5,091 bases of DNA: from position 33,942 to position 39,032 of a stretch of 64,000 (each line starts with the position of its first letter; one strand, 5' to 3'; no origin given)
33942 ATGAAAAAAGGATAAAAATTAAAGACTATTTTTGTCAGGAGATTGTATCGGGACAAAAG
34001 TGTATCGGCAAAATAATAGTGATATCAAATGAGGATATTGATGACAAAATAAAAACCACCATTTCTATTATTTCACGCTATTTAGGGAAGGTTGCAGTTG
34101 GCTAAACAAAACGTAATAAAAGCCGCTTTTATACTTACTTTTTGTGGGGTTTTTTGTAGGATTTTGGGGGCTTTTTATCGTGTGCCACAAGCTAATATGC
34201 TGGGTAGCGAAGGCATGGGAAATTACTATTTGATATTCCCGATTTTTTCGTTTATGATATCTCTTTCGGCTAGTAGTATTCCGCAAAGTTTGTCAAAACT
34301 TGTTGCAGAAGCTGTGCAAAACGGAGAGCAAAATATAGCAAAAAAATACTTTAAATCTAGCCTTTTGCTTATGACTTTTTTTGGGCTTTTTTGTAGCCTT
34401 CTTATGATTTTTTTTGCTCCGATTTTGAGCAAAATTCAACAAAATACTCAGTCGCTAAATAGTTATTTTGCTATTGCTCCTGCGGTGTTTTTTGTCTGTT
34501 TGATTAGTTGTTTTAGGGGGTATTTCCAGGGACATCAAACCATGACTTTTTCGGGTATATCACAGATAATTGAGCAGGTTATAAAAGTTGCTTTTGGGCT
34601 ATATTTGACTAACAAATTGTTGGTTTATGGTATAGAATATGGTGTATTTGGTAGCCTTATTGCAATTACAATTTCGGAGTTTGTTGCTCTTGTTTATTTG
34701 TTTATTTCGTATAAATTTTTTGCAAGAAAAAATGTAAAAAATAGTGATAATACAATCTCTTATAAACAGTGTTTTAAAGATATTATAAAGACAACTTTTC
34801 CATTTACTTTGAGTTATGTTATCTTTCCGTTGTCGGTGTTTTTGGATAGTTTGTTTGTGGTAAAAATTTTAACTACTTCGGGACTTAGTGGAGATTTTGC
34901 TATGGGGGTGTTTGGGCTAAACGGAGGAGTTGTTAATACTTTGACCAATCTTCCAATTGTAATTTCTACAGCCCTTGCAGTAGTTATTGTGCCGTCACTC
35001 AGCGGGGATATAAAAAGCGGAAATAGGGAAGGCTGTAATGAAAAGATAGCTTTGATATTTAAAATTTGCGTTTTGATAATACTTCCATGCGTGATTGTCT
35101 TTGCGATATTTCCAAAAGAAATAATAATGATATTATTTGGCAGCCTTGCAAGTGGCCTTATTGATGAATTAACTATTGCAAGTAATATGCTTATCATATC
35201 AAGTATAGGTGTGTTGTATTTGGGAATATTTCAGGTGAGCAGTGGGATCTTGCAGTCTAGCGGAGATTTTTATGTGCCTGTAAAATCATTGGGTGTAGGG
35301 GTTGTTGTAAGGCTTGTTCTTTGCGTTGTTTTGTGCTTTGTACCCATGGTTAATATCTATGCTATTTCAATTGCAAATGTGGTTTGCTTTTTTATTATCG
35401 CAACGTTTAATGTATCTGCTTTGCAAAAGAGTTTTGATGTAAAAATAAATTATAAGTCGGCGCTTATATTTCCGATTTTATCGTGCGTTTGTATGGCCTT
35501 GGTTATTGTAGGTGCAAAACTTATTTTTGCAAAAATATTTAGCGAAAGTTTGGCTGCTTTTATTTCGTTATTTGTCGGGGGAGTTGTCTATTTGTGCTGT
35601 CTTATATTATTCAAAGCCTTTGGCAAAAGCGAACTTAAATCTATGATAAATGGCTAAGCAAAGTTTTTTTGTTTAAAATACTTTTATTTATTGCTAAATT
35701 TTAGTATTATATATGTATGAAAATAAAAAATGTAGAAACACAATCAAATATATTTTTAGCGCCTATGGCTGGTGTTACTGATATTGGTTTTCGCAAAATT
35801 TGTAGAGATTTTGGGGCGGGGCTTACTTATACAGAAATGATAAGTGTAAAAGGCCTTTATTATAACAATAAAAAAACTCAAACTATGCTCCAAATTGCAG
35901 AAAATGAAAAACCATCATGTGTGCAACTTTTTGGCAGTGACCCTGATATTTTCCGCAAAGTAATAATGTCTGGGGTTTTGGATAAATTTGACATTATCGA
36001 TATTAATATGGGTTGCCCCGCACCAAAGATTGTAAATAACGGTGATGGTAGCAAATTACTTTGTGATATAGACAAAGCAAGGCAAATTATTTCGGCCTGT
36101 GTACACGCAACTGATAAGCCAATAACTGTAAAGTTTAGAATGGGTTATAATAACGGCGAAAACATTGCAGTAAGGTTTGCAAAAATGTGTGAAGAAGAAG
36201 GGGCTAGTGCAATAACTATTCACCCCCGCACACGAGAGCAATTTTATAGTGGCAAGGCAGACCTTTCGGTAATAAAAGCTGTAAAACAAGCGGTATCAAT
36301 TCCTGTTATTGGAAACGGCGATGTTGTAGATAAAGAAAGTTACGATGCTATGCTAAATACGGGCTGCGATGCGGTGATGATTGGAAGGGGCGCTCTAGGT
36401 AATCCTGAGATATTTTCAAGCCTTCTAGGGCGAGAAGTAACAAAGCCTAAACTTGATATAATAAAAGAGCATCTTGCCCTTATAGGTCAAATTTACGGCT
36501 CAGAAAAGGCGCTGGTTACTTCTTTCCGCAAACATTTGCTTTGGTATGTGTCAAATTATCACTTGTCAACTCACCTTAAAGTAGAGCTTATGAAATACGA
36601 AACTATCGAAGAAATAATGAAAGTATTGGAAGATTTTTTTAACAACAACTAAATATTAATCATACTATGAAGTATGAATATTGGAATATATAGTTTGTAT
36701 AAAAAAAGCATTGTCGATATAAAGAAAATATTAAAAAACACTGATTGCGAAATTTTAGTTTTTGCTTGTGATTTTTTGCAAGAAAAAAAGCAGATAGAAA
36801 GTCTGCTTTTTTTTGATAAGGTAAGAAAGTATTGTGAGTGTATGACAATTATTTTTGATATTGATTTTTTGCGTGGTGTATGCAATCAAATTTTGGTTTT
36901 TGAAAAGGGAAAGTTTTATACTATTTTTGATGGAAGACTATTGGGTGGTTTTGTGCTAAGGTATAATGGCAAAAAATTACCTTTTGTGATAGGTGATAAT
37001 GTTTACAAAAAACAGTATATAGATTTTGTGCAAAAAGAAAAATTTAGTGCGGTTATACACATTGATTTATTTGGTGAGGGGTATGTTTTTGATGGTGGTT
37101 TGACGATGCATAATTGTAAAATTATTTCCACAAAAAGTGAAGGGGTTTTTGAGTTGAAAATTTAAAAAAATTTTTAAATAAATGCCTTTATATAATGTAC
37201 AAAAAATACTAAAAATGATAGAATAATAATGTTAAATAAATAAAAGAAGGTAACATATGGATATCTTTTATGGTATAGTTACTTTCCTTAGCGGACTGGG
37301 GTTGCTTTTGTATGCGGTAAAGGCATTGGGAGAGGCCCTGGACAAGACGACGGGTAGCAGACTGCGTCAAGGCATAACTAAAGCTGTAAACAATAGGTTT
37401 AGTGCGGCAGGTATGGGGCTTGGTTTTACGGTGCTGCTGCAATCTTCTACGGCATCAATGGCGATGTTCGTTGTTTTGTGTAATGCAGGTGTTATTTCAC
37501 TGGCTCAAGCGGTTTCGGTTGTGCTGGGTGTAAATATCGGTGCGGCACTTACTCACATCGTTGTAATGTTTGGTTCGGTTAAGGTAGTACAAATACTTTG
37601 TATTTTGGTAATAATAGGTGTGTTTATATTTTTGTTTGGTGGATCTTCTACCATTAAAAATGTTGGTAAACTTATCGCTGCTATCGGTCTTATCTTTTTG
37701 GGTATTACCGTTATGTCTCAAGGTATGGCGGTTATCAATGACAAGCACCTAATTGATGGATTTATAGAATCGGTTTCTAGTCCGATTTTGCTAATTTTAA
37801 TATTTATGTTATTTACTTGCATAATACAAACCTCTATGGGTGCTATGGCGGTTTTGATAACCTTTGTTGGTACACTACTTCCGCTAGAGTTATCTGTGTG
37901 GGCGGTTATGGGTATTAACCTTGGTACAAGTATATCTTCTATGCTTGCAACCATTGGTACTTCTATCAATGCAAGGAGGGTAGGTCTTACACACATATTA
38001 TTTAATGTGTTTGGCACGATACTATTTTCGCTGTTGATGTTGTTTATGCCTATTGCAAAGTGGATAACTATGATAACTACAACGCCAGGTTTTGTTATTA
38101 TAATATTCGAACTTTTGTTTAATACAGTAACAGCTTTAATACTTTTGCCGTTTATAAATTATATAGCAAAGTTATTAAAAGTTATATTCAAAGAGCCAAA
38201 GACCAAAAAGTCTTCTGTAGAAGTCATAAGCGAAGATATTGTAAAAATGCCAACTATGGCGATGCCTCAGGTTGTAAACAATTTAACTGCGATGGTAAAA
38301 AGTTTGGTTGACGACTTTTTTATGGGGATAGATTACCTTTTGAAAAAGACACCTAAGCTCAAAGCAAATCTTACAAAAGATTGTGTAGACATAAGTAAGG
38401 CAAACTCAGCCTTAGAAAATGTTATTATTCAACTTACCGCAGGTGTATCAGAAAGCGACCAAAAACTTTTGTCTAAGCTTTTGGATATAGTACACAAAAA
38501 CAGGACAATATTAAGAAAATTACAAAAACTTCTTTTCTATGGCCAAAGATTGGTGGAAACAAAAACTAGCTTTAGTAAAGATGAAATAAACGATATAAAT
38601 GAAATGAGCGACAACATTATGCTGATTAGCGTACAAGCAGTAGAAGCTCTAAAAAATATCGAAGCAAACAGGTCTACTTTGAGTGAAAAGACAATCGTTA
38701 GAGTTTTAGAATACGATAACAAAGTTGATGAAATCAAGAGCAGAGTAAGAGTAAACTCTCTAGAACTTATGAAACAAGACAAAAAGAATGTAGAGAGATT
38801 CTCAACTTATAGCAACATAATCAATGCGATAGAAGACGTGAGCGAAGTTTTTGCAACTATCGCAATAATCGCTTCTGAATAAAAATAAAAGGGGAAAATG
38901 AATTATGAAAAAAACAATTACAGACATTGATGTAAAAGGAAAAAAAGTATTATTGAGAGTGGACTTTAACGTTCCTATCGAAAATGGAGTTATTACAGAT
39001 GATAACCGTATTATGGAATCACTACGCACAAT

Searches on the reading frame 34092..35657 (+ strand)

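Call 60: search_protein_families(library=pfam, proteins=[window:34092-35657:+], max_evalue=0.00001)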
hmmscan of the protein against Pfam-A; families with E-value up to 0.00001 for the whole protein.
window:34092-35657:+ (521 aa): 3 families
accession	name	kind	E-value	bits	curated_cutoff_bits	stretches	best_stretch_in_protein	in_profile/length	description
PF01943.22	Polysacc_synt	-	1.2e-26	94.2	28.2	1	10-304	3-271/274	Polysaccharide biosynthesis protein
PF03023.19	MurJ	-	2.4e-11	43.4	27.4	1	77-485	46-442/451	Lipid II flippase MurJ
PF01554.23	MatE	-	3.6e-09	37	24.9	1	253-413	11-161/161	MatE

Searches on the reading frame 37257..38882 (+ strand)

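Call 60: search_protein_families(library=pfam, proteins=[window:37257-38882:+], max_evalue=0.00001)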
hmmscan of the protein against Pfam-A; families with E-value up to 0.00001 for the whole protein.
window:37257-38882:+ (541 aa): 1 family
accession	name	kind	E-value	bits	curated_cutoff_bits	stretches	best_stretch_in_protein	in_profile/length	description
PF02690.20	Na_Pi_cotrans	-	1.6e-32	112.8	29.1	1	16-154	1-136/137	Na+/Pi-cotransporter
